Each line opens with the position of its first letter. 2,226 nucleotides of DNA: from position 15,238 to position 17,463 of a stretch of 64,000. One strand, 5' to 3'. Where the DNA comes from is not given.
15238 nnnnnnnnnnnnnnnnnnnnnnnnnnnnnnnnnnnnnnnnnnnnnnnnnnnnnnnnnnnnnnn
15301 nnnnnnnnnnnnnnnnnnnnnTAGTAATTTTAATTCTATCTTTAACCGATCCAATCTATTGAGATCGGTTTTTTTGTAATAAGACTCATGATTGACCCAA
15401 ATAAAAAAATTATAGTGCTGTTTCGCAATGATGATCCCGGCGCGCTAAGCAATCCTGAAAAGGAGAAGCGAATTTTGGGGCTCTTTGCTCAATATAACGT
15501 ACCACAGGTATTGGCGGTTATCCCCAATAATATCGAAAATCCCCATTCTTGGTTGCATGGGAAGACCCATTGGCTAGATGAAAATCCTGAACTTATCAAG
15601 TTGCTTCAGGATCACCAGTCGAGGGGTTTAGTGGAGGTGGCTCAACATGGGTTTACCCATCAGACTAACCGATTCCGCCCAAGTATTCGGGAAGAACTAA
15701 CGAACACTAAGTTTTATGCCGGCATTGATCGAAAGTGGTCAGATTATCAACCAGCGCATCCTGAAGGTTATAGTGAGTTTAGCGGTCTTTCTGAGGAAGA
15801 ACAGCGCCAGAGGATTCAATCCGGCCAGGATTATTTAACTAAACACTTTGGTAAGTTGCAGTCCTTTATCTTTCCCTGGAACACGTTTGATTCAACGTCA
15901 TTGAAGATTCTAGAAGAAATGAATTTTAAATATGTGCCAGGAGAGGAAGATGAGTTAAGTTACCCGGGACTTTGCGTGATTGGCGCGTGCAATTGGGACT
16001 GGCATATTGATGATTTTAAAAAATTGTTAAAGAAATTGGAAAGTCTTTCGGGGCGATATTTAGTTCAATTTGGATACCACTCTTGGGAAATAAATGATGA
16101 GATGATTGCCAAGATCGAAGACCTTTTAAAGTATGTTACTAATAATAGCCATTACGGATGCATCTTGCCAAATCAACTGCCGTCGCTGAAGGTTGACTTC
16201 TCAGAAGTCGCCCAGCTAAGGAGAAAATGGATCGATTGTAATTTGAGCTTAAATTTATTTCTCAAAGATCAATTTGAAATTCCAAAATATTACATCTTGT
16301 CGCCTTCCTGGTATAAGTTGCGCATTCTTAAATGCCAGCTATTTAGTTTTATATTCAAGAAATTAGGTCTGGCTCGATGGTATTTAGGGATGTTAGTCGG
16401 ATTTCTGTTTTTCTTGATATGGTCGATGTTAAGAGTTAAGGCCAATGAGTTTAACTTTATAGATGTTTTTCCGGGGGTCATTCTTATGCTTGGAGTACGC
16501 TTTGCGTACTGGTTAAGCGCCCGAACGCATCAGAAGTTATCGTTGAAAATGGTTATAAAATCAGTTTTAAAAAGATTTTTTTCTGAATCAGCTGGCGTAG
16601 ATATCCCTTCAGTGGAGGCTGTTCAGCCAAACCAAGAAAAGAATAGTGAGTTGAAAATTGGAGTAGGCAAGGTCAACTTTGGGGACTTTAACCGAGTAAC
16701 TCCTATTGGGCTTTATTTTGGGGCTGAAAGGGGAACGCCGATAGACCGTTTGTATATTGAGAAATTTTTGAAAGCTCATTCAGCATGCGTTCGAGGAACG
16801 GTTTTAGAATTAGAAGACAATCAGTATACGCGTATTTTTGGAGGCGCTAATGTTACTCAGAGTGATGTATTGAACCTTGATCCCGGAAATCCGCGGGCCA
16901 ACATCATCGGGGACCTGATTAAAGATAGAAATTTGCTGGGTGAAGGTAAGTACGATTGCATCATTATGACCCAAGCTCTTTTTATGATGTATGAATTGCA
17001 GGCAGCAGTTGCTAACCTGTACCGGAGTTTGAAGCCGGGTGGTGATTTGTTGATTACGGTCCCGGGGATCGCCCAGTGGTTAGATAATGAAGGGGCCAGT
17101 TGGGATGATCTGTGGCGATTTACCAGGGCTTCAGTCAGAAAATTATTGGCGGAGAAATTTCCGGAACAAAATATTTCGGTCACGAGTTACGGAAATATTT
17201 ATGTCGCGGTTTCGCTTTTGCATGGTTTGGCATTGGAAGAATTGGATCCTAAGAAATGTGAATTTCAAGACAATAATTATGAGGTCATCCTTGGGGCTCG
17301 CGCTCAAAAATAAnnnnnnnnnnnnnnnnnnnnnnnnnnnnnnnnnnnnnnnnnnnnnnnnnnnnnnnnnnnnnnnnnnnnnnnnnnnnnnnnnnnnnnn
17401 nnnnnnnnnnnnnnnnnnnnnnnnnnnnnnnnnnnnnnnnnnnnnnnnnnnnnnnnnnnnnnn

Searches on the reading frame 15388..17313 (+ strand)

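Call 78: search_protein_families(library=pfam, proteins=[window:15388-17313:+], max_evalue=1e-8)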
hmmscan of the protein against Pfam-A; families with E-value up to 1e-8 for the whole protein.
window:15388-17313:+ (641 aa): 2 families
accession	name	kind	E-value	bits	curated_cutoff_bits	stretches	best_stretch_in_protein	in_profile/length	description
PF10096.14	DUF2334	-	1.3e-22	80.9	26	1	11-242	3-198/203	Uncharacterized protein conserved in bacteria (DUF2334)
PF01522.26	Polysacc_deac_1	-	6.2e-09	36.3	23.1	0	4-183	4-124/124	Polysaccharide deacetylase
